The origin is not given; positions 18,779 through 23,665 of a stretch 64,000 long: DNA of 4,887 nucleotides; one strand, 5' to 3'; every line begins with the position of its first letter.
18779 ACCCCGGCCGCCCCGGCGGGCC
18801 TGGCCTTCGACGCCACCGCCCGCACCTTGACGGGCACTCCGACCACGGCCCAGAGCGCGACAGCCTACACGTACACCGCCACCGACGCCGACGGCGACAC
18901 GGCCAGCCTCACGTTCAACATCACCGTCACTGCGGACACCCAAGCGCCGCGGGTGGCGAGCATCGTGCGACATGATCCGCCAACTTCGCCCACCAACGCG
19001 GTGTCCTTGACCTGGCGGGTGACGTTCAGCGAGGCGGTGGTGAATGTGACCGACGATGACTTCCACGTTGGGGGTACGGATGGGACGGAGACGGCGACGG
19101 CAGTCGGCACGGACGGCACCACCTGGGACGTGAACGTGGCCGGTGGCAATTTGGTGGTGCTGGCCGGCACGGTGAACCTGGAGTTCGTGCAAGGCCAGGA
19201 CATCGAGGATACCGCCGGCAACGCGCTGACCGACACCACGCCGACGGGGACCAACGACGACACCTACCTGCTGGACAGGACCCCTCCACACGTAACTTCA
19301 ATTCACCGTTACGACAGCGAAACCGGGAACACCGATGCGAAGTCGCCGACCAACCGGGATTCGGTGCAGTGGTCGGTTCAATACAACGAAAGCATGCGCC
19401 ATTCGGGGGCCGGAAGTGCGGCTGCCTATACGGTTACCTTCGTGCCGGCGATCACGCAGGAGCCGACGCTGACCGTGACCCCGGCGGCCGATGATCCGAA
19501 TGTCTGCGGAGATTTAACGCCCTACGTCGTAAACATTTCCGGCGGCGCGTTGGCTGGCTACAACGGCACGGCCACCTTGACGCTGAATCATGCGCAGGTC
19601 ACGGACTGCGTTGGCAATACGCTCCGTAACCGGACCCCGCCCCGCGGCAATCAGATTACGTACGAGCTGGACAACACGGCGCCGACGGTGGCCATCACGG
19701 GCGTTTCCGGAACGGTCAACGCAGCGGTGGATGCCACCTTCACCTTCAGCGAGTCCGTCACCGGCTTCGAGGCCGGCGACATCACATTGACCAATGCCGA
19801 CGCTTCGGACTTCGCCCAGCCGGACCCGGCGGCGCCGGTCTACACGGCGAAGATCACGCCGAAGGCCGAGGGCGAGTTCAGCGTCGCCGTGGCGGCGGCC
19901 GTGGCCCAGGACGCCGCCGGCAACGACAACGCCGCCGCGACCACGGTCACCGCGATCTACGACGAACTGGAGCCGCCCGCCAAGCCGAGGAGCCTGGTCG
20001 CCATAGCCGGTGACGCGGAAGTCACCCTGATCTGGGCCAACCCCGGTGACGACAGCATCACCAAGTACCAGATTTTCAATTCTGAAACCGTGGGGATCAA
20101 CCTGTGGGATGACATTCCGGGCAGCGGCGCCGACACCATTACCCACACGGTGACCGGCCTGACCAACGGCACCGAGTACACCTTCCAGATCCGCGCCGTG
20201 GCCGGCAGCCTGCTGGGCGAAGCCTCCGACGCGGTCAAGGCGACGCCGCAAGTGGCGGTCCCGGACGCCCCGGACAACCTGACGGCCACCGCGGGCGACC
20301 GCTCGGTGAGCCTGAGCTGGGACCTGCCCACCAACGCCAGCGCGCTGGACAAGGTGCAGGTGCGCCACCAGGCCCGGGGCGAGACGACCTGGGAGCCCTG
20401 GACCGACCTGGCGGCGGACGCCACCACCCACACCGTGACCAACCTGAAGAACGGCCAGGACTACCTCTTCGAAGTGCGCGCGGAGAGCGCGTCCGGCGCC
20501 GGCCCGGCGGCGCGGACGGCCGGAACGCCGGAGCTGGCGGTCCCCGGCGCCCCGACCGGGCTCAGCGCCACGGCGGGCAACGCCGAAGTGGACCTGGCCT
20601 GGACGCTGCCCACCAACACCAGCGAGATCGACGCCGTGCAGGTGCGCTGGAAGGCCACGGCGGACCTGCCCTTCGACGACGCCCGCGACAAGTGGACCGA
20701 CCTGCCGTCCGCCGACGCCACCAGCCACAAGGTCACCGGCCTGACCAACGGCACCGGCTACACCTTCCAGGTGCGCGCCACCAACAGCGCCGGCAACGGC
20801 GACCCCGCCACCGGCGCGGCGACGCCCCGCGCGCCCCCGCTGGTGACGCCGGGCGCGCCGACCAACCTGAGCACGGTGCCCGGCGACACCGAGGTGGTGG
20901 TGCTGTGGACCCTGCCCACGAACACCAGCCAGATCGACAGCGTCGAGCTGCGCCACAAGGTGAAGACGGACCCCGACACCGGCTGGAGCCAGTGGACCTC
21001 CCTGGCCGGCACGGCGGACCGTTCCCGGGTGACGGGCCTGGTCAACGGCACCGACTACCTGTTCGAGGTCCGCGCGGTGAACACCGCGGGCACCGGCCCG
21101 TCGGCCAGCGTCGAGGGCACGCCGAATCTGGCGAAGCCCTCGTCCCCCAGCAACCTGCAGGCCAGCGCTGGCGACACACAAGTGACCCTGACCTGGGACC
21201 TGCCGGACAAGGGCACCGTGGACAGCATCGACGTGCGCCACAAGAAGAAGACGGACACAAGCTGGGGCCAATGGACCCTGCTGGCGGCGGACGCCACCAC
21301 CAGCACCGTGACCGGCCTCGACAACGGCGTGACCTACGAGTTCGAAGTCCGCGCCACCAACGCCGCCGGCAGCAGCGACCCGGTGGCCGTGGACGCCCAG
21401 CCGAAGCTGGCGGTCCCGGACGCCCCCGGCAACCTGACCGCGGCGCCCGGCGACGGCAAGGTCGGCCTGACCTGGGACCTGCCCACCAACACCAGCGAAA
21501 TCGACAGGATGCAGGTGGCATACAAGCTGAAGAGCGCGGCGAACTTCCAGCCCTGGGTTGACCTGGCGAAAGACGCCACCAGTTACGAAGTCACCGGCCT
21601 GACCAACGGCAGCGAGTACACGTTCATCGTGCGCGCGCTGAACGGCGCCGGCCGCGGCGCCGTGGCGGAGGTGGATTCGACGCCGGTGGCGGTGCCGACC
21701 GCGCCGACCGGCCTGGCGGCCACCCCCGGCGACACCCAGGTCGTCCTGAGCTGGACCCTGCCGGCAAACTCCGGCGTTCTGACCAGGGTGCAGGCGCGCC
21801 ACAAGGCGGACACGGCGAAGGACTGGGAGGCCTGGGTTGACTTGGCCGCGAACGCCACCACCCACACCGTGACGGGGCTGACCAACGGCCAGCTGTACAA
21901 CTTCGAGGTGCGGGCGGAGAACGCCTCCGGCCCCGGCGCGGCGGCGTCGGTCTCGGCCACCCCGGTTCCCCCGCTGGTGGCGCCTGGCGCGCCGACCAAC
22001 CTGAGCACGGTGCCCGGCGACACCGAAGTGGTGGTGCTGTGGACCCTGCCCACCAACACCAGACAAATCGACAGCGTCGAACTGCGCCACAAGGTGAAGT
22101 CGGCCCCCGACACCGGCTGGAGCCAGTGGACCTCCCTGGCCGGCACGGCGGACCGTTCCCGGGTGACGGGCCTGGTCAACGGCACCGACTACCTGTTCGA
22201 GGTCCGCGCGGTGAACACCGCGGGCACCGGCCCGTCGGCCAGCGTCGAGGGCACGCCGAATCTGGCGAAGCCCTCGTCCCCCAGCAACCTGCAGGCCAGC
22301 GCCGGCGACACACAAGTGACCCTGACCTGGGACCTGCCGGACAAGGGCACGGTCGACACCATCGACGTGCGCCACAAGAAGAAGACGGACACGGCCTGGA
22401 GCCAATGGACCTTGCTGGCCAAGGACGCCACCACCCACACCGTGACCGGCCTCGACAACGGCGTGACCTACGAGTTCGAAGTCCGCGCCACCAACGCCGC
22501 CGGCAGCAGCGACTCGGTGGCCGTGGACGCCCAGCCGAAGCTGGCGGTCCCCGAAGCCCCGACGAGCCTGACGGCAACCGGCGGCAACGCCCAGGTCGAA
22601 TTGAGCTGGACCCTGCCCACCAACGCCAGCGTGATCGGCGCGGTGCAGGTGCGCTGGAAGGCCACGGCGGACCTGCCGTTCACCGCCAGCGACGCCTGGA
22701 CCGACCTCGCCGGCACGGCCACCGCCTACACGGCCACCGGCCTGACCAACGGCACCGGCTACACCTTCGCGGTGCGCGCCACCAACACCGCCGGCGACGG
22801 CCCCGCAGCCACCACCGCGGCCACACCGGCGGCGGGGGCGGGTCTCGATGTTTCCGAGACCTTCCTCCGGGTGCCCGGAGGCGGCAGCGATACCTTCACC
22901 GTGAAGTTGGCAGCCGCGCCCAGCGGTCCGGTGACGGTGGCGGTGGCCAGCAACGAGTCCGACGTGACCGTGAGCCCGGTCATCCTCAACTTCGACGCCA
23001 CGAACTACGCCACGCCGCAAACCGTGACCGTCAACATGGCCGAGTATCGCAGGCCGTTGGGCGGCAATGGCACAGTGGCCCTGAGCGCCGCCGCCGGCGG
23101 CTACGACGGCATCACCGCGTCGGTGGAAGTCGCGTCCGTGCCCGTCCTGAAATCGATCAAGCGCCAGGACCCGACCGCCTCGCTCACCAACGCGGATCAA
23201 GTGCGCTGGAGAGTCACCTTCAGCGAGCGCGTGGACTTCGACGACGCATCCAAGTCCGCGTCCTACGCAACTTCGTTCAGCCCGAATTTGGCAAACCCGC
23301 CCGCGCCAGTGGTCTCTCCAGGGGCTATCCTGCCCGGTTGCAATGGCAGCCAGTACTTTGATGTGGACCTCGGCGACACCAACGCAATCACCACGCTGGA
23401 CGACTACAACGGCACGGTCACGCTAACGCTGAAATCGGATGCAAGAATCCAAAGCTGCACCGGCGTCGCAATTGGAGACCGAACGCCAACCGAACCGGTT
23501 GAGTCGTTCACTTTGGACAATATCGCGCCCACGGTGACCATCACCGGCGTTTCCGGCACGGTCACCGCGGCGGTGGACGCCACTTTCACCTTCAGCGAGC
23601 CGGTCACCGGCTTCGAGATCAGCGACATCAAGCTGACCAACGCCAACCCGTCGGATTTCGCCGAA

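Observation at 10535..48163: ~12.5k-codon single gene joining a Sec signal, an FN3/Ig/cadherin 'stalk' and a C-terminal autotransporter-type barrel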

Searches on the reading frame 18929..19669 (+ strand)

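Call 74: search_protein_families(library=pfam, proteins=[window:18929-19669:+], max_evalue=0.5)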
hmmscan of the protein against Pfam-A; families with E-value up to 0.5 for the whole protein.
window:18929-19669:+ (247 aa): 2 families
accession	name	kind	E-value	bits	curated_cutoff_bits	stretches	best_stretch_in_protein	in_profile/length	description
PF19078.6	Big_12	-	0.032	14.9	27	1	3-104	1-95/102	Bacterial Ig-like domain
PF20536.3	DUF6751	-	0.092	13.3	27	0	121-170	6-55/113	Family of unknown function (DUF6751)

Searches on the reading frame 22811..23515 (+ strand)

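Call 74: search_protein_families(library=pfam, proteins=[window:22811-23515:+], max_evalue=0.5)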
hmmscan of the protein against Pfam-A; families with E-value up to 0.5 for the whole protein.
window:22811-23515:+ (235 aa): 1 family
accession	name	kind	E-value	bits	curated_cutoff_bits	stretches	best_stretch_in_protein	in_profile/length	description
PF13205.12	Big_5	-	0.083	14.1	23.6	0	116-157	7-47/105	Bacterial Ig-like domain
